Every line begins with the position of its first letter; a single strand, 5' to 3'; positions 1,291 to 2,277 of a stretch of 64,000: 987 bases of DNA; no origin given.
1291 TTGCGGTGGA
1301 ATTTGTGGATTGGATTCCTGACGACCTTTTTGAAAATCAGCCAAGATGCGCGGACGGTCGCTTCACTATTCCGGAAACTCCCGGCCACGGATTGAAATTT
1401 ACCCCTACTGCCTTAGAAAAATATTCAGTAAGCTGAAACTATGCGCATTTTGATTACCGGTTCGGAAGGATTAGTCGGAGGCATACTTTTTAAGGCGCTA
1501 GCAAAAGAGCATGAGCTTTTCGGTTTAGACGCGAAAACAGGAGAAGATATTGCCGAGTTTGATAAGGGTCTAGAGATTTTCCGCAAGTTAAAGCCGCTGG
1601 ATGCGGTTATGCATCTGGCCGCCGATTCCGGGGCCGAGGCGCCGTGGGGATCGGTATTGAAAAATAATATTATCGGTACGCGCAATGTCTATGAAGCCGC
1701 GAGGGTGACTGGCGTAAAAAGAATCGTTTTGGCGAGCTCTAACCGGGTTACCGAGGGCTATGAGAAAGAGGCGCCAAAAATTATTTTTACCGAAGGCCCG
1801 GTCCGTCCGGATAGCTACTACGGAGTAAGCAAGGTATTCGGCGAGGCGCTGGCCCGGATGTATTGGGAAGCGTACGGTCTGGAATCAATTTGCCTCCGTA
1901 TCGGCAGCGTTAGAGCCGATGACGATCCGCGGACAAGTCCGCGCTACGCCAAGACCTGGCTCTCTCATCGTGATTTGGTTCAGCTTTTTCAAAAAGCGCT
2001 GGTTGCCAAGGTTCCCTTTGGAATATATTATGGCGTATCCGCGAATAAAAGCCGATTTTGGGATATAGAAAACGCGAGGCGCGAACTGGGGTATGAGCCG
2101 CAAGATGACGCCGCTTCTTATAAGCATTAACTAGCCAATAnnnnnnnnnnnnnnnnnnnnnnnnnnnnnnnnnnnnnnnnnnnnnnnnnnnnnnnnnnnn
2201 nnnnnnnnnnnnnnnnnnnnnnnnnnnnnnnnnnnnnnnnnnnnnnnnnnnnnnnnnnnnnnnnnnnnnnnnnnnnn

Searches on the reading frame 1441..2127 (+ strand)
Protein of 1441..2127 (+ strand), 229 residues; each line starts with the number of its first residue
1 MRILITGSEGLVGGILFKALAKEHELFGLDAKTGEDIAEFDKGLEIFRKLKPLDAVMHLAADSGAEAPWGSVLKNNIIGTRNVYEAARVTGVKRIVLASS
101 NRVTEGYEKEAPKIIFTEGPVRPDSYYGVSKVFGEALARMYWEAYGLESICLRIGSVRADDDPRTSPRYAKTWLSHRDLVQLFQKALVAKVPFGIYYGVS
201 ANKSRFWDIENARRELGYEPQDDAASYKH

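Call 84: find_encoding_contigs(protein=window:1441-2127:+, flank=10000, max_places=4)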
Protein window:1441-2127:+ (229 aa): 2 contigs read that carry it; 2 places shown.
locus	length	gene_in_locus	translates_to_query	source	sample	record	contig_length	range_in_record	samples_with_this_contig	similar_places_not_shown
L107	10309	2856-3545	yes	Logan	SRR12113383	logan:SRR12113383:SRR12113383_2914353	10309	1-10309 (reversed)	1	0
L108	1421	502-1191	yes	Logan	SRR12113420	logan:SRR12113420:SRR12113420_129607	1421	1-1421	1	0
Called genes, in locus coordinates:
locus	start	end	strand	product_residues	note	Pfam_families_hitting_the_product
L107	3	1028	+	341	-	?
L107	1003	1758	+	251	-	PF12146:Hydrolase_4, PF20408:Abhydrolase_11 (faint), PF00561:Abhydrolase_1 (faint), PF12697:Abhydrolase_6 (weak), PF00326:Peptidase_S9 (weak), PF12146:Hydrolase_4 (weak)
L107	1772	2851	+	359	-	PF02746:MR_MLE_N, PF13378:MR_MLE_C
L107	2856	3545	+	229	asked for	PF01073:3Beta_HSD (faint), PF01370:Epimerase, PF02719:Polysacc_synt_2 (faint), PF04321:RmlD_sub_bind, PF07993:NAD_binding_4 (weak), PF16363:GDP_Man_Dehyd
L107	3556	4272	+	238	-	PF13489:Methyltransf_23, PF13847:Methyltransf_31, PF08241:Methyltransf_11, PF08242:Methyltransf_12 (weak), PF13649:Methyltransf_25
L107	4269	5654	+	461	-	PF04464:Glyphos_transf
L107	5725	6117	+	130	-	PF07883:Cupin_2 (faint)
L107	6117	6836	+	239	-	PF02348:CTP_transf_3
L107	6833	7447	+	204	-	PF00300:His_Phos_1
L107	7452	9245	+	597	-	PF00664:ABC_membrane (weak), PF00005:ABC_tran, PF02463:SMC_N (faint)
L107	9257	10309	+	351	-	?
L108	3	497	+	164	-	?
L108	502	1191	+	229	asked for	PF01073:3Beta_HSD (faint), PF01370:Epimerase, PF02719:Polysacc_synt_2 (faint), PF04321:RmlD_sub_bind, PF07993:NAD_binding_4 (weak), PF16363:GDP_Man_Dehyd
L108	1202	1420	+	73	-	?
